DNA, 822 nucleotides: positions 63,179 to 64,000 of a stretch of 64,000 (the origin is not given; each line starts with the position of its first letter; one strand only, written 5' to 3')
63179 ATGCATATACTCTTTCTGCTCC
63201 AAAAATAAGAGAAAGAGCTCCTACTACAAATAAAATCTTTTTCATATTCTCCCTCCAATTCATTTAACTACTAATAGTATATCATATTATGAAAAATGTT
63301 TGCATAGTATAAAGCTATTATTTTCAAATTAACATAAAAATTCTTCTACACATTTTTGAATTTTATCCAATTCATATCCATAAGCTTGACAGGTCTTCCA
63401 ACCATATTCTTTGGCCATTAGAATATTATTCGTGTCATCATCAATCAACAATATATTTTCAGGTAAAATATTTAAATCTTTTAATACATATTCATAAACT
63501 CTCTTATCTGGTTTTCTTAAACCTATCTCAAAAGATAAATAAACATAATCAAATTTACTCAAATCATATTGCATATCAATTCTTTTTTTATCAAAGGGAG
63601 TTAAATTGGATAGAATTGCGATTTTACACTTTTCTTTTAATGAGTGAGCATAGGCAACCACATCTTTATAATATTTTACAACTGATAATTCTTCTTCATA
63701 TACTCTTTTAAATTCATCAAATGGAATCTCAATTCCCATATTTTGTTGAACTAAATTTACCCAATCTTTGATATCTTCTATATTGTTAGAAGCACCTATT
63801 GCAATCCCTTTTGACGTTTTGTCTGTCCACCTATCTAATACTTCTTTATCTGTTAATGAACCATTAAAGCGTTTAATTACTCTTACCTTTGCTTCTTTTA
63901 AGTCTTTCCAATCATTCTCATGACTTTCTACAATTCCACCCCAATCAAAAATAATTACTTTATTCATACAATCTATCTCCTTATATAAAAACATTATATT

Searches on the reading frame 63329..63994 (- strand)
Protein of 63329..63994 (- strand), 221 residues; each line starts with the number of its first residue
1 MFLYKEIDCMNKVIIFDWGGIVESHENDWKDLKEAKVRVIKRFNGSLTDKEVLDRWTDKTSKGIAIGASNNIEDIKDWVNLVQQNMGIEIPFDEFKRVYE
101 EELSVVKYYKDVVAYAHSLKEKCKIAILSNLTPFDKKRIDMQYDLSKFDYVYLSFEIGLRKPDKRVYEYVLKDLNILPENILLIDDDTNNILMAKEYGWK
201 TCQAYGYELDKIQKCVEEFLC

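Call 6: search_protein_families(library=pfam, proteins=[window:63329-63994:-], max_evalue=1)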
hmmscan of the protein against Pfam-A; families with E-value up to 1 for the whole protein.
window:63329-63994:- (221 aa): 4 families
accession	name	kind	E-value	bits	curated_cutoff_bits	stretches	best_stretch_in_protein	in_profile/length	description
PF13419.12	HAD_2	-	3.6e-12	47.2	23.8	1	91-202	61-176/178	Haloacid dehalogenase-like hydrolase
PF00702.32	Hydrolase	-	3.6e-11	44.3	26.4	1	82-198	74-191/191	haloacid dehalogenase-like hydrolase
PF13242.12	Hydrolase_like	-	1.8e-05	25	22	1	159-202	2-46/75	HAD-hyrolase-like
PF13496.11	DUF4120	-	0.073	13.7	27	1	107-165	7-65/96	Domain of unknown function (DUF4120)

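Call 26: find_encoding_contigs(protein=window:63329-63967:-, flank=2000, max_places=10)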
Protein window:63329-63967:- (212 aa): 8 contigs read that carry it; 8 places shown.
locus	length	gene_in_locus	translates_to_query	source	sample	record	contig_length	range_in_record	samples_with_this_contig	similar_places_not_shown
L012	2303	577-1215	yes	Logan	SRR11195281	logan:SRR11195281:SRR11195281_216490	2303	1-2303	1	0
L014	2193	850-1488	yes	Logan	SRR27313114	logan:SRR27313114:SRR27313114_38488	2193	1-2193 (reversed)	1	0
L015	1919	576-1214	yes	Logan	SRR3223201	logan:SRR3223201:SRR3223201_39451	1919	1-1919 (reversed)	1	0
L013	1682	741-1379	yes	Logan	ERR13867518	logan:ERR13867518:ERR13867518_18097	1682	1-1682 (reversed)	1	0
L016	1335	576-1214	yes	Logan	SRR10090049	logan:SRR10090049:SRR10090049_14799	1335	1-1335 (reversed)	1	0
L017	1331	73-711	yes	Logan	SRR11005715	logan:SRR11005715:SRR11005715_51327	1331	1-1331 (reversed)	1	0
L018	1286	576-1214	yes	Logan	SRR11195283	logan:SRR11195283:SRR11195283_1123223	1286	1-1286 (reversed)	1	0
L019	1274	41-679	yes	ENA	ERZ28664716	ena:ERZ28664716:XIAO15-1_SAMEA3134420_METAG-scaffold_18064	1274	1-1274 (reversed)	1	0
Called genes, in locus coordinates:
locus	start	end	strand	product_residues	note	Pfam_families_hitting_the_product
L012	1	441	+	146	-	?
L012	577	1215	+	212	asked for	PF00702:Hydrolase, PF13419:HAD_2, PF13242:Hydrolase_like (faint)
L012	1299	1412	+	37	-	-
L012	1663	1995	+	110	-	PF12674:Zn_ribbon_2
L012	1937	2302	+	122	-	?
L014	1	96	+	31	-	?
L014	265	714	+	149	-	PF12844:HTH_19, PF13560:HTH_31, PF01381:HTH_3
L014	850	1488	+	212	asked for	PF00702:Hydrolase, PF13419:HAD_2, PF13242:Hydrolase_like (faint)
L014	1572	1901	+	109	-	-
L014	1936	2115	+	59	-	PF12674:Zn_ribbon_2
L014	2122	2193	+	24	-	?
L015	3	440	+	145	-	?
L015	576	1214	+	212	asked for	PF00702:Hydrolase, PF13419:HAD_2, PF13242:Hydrolase_like (faint)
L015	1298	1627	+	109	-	-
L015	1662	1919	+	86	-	?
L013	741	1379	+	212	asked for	PF00702:Hydrolase, PF13419:HAD_2, PF13242:Hydrolase_like (faint)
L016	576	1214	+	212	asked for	PF00702:Hydrolase, PF13419:HAD_2, PF13242:Hydrolase_like (faint)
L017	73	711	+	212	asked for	PF00702:Hydrolase, PF13419:HAD_2, PF13242:Hydrolase_like (faint)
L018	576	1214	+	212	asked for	PF00702:Hydrolase, PF13419:HAD_2, PF13242:Hydrolase_like (faint)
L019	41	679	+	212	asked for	PF00702:Hydrolase, PF13419:HAD_2, PF13242:Hydrolase_like (faint)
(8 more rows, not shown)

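Call 44: search_protein_families(library=ncbifam, proteins=[window:63329-63994:-], max_evalue=1)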
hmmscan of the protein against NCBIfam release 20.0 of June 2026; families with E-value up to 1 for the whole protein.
window:63329-63994:- (221 aa): 25 families
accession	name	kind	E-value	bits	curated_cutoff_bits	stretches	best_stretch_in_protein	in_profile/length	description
TIGR02247.1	HAD-1A3-hyp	subfamily_domain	7.8e-17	61.7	125.4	1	12-203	3-194/211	epoxide hydrolase N-terminal domain-like phosphatase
NF006991.0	PRK09456.1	equivalog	5.3e-14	52.4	295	1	72-202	52-182/199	glucose-1-phosphatase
TIGR01509.1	HAD-SF-IA-v3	subfamily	9.8e-12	45.3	29.4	1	106-202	64-152/154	HAD-IA family hydrolase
TIGR01428.1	HAD_type_II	equivalog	3.8e-10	40.1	125.4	1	77-202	62-188/197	haloacid dehalogenase type II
TIGR02252.1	DREG-2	subfamily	8.8e-10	38.7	155.2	1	95-201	94-201/203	HAD hydrolase, REG-2-like, family IA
TIGR02254.1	YjjG_YfnB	equivalog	4.6e-09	36.1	159.9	1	94-202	87-194/223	YjjG family noncanonical pyrimidine nucleotidase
TIGR02253.1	CTE7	subfamily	7.7e-09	35.6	169.75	1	12-201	3-191/221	TIGR02253 family HAD-type hydrolase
NF009695.0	PRK13222.1-2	equivalog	2.4e-08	33.7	225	1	12-208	7-198/226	phosphoglycolate phosphatase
NF006976.0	PRK09449.1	equivalog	3.4e-08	33.3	183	1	108-203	96-194/225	pyrimidine 5'-nucleotidase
TIGR01549.1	HAD-SF-IA-v1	subfamily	4.8e-08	33.5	23.3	1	89-198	48-149/149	HAD-IA family hydrolase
TIGR01993.1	Pyr-5-nucltdase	equivalog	1.5e-07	31.4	142.9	1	90-202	65-181/183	pyrimidine 5'-nucleotidase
TIGR01449.2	PGP_bact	equivalog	2e-05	24.3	180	1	58-209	35-190/213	phosphoglycolate phosphatase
TIGR01662.1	HAD-SF-IIIA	subfamily_domain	3.7e-05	23.8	44.6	1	99-201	17-135/141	HAD-IIIA family hydrolase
NF011564.0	PRK14988.1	equivalog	0.00017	21.4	189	1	106-202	92-190/225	GMP/IMP nucleotidase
TIGR01493.1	HAD-SF-IA-v2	subfamily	0.00051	20.3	39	1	92-185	53-149/161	HAD-IA family hydrolase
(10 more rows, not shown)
